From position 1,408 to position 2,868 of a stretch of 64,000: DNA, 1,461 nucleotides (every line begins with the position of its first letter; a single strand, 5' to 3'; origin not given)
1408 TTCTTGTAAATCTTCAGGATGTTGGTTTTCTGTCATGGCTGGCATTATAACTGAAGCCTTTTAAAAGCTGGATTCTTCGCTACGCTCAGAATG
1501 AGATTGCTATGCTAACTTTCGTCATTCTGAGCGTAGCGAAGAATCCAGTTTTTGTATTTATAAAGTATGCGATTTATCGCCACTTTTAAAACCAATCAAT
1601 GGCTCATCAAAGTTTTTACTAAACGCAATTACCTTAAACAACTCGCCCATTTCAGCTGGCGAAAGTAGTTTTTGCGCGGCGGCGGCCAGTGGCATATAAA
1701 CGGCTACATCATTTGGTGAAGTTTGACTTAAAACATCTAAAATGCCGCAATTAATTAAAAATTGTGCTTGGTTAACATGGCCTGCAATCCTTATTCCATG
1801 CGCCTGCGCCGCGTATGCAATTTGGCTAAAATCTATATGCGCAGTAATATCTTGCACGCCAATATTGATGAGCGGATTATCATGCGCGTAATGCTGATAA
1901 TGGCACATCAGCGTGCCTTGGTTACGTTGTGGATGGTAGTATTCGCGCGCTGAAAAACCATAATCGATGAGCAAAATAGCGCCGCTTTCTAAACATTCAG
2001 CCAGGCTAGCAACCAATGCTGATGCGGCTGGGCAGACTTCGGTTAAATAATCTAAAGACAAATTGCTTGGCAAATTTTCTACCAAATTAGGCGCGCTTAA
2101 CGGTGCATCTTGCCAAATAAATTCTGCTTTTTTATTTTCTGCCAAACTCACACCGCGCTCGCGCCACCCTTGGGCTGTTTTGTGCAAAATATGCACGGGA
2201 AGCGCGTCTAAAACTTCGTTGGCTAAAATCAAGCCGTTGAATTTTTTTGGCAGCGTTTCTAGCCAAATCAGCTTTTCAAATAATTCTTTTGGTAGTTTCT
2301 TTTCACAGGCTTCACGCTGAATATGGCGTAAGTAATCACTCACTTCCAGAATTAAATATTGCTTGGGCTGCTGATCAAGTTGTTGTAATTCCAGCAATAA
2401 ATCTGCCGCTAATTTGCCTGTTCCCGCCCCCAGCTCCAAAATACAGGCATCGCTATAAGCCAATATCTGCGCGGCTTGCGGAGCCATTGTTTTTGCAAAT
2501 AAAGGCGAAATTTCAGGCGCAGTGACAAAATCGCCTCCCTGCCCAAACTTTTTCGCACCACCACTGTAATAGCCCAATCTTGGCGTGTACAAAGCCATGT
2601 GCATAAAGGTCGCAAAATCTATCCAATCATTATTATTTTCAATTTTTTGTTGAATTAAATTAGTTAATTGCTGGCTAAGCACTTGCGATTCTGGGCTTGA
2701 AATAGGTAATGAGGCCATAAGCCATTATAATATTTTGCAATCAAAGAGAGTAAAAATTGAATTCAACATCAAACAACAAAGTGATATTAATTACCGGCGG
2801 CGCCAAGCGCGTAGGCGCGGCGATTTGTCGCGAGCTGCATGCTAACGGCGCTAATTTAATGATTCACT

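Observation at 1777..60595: Dispersed ~38-bp hairpin family with a conserved asymmetric 11-nt loop, found both between and inside genes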

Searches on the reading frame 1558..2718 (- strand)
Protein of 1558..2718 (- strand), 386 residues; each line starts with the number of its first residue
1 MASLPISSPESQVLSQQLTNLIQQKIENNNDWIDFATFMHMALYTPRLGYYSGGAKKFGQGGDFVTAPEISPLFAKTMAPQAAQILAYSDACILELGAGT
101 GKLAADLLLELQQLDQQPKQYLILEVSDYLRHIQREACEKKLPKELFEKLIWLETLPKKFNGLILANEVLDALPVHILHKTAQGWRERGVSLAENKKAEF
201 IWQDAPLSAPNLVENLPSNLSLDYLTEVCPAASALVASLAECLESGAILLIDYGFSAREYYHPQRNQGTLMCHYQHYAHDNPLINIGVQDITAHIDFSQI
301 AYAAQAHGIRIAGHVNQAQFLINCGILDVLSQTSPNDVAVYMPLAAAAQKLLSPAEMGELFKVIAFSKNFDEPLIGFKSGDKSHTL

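Call 13: search_protein_families(library=pfam, proteins=[window:1558-2718:-])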
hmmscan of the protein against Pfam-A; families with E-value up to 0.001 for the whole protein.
window:1558-2718:- (386 aa): 1 family
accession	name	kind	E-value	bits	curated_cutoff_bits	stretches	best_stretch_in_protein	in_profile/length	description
PF02636.23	Methyltransf_28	-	2.1e-63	214.5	23.3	1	89-314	18-248/249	Putative S-adenosyl-L-methionine-dependent methyltransferase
